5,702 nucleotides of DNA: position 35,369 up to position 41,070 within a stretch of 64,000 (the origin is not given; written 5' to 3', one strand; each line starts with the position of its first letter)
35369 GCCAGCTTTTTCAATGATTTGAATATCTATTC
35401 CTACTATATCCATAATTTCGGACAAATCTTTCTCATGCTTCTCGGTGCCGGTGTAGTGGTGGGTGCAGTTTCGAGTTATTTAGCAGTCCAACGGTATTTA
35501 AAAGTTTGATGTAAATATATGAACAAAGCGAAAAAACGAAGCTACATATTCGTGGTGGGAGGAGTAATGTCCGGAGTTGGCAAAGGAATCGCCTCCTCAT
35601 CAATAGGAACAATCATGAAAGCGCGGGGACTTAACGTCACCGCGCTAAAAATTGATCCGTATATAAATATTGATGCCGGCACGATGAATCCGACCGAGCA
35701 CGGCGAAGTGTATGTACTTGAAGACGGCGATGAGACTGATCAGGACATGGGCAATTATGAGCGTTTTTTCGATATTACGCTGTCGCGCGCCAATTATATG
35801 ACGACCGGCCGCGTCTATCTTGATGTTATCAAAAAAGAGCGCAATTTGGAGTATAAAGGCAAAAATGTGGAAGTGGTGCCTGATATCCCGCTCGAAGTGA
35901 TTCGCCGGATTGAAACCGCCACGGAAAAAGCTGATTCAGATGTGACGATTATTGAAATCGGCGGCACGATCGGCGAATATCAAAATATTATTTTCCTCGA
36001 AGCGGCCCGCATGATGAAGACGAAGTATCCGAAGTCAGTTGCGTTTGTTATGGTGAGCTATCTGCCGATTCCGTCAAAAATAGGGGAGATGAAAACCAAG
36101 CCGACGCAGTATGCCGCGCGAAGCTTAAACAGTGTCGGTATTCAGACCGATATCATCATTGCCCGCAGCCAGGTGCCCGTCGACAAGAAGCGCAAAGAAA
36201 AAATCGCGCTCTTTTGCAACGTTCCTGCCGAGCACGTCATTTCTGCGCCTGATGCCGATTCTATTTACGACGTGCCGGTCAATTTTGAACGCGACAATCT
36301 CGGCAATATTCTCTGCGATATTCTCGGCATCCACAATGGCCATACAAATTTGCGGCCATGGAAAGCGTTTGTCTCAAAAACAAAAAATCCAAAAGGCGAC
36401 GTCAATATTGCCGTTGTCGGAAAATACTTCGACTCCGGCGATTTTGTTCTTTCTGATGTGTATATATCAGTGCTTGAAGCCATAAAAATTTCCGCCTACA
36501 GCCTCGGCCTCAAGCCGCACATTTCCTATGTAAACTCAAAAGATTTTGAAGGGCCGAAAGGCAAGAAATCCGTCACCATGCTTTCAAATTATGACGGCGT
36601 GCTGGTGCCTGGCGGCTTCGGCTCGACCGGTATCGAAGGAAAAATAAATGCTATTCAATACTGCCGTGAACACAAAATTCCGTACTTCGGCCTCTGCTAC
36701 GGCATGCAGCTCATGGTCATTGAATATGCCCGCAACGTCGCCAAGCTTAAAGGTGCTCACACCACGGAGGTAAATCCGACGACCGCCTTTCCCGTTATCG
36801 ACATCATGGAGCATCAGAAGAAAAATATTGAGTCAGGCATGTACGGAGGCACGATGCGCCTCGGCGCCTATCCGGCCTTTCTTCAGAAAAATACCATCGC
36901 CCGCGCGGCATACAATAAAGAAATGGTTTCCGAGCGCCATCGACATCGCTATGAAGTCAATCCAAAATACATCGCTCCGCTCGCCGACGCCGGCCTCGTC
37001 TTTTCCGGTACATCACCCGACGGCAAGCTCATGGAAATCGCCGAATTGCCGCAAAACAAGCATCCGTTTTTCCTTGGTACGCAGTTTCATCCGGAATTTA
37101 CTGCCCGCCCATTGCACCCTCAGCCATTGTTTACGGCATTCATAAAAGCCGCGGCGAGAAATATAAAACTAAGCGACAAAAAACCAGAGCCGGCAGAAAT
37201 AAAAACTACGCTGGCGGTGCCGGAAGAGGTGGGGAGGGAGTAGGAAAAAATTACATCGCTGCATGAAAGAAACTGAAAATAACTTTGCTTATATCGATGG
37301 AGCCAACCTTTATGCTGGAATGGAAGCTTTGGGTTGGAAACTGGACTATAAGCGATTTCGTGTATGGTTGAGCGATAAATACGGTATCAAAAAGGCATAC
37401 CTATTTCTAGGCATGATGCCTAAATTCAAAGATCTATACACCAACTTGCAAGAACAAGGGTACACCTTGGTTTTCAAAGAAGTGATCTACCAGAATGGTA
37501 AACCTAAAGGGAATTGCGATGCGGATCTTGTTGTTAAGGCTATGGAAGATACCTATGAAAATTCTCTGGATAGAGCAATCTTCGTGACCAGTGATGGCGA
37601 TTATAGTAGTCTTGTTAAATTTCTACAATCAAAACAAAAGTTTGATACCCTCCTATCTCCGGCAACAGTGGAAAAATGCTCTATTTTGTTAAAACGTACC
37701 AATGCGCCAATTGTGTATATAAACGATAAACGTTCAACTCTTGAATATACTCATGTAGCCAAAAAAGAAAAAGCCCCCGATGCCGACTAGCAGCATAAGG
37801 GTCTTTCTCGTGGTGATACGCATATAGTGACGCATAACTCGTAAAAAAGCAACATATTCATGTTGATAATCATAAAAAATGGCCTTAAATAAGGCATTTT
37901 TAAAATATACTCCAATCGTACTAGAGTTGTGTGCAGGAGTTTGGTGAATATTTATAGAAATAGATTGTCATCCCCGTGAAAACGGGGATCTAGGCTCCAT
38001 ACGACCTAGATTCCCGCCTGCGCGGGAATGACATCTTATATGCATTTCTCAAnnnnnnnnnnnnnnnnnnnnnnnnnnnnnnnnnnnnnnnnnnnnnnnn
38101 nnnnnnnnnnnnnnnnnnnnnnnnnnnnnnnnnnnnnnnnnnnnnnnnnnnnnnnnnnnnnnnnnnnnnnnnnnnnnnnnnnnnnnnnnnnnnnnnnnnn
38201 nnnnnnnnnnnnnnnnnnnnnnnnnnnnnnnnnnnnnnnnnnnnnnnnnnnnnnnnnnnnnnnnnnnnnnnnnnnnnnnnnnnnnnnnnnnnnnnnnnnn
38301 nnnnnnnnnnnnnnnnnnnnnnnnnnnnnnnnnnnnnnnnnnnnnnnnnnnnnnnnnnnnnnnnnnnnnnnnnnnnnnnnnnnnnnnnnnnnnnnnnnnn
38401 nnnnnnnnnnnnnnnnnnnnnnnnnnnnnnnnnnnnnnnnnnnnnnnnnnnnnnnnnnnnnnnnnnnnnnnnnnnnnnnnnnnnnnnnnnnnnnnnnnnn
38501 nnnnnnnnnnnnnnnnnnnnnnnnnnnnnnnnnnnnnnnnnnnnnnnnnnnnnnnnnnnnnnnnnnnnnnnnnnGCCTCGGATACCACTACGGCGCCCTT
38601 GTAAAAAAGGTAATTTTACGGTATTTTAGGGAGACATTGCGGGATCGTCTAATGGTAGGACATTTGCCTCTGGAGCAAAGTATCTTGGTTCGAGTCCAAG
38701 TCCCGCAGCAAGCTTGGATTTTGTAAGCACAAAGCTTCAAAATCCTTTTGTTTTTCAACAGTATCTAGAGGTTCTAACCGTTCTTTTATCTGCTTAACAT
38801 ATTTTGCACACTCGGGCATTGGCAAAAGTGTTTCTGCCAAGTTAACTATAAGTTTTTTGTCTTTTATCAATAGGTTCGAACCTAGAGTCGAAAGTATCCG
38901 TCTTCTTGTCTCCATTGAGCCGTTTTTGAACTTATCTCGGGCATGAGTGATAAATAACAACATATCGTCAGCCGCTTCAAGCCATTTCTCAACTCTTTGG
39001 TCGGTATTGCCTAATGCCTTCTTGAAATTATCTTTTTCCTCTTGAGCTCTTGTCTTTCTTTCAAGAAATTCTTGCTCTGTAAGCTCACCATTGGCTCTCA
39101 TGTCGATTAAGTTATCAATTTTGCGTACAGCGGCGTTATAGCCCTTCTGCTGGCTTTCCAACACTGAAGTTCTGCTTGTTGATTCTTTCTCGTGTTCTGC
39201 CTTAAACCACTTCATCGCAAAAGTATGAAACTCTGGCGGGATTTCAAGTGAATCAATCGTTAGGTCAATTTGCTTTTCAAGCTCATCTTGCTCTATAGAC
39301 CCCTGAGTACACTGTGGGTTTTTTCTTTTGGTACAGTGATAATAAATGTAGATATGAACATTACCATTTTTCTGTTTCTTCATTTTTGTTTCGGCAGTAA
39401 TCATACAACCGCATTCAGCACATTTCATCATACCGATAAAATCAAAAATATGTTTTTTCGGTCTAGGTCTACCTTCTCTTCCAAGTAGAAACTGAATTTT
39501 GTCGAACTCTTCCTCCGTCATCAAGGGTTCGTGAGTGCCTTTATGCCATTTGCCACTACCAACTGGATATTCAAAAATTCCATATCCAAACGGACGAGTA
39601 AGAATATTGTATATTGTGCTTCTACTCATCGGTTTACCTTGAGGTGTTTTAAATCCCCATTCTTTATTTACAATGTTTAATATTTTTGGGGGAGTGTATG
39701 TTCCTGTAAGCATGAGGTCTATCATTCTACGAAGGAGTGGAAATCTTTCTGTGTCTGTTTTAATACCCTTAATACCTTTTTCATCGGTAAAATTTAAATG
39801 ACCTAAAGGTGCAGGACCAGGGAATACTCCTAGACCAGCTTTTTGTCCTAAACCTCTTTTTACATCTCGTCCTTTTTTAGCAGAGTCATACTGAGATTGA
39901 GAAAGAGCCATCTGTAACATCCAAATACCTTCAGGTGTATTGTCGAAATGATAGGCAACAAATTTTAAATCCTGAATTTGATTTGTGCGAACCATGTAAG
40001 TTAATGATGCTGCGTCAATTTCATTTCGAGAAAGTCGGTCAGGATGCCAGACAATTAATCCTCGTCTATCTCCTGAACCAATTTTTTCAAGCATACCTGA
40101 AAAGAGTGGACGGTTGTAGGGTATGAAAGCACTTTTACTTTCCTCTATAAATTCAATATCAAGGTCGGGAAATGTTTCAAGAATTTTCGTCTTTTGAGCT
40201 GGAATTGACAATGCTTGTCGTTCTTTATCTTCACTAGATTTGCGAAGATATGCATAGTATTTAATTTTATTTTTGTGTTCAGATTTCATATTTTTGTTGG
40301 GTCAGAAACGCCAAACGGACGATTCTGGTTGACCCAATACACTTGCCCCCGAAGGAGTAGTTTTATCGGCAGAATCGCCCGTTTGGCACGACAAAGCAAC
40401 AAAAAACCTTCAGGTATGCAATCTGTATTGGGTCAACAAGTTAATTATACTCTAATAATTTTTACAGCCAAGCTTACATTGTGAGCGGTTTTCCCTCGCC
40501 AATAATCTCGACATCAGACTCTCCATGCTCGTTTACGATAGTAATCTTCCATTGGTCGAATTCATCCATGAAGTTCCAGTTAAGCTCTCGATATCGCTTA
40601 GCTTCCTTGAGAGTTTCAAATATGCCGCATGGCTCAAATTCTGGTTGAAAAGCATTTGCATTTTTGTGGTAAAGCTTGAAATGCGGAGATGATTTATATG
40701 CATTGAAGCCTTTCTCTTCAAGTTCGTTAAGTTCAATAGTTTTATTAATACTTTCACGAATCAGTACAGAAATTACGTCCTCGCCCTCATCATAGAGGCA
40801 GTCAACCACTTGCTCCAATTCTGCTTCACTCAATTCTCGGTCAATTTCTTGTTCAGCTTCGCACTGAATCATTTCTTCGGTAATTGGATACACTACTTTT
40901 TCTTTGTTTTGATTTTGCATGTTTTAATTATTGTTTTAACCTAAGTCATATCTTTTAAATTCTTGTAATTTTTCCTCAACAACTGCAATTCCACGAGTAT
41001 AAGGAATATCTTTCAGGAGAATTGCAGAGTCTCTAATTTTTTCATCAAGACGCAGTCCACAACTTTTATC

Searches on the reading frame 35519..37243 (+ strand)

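Call 64: search_protein_families(library=pfam, proteins=[window:35519-37243:+], max_evalue=0.001)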
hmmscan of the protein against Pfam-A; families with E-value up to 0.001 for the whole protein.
window:35519-37243:+ (574 aa): 3 families
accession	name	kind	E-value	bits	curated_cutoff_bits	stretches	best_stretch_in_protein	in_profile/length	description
PF06418.20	CTP_synth_N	-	6.6e-103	344.1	26.1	1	9-270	2-264/265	CTP synthase N-terminus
PF00117.34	GATase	-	9e-39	133.5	22.8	1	311-543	2-189/190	Glutamine amidotransferase class-I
PF07722.19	Peptidase_C26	-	2.8e-06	27.7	20.5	1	378-526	97-219/219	Peptidase C26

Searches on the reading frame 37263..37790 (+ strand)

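Call 64: search_protein_families(library=pfam, proteins=[window:37263-37790:+], max_evalue=0.001)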
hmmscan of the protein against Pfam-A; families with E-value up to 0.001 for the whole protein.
window:37263-37790:+ (175 aa): 1 family
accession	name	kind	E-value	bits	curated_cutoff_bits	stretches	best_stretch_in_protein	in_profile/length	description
PF01936.24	NYN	-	1.4e-15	58.5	24.2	1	10-126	5-118/145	NYN domain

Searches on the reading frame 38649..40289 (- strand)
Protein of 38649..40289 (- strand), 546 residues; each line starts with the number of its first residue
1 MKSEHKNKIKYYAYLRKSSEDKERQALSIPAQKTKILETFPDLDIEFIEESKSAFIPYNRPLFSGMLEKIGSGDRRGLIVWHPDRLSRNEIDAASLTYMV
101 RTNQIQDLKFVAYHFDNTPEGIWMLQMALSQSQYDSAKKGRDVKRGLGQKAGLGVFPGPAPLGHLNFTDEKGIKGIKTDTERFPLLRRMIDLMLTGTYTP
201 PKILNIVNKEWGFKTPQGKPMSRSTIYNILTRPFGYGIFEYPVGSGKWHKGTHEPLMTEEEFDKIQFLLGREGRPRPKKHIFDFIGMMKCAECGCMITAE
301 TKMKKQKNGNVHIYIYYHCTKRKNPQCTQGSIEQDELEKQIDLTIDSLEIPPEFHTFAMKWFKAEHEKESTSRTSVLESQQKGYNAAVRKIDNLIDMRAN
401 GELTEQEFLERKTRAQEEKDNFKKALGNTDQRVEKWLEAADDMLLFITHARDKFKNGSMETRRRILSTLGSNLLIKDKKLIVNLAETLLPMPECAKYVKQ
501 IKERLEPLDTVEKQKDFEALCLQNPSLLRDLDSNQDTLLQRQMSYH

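Call 13: search_protein_families(library=pfam, proteins=[window:38649-40289:-], max_evalue=0.01)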
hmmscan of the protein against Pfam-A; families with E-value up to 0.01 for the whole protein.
window:38649-40289:- (546 aa): 4 families
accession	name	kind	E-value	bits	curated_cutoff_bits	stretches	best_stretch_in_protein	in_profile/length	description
PF00239.26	Resolvase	-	2.6e-15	57.2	23.3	1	12-151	2-140/145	Resolvase, N terminal domain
PF13408.12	Zn_ribbon_recom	-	2.7e-09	37.7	25.3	1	284-341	2-53/58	Recombinase zinc beta ribbon domain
PF07508.19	Recombinase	-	2e-08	34.8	21.1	1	184-267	5-97/102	Recombinase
PF09851.14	SHOCT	-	9.4e-05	22.5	27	1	390-414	2-26/28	Short C-terminal domain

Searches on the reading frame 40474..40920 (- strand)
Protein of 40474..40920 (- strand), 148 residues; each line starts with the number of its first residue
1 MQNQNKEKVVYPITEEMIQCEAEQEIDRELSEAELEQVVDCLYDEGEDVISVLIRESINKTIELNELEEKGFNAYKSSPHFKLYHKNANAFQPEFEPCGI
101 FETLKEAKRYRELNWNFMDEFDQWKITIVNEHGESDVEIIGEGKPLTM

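Call 13: search_protein_families(library=pfam, proteins=[window:40474-40920:-], max_evalue=0.01)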
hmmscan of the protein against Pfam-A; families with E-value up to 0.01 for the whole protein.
window:40474-40920:- (148 aa): 1 family
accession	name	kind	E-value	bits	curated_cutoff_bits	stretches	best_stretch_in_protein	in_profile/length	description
PF07261.16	DnaB_2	-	0.0047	17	22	0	21-60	3-44/74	Replication initiation and membrane attachment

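Call 52: search_protein_families(library=phrogs, proteins=[window:40474-40920:-], max_evalue=0.001)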
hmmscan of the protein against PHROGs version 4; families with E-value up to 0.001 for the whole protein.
window:40474-40920:- (148 aa): 0 families
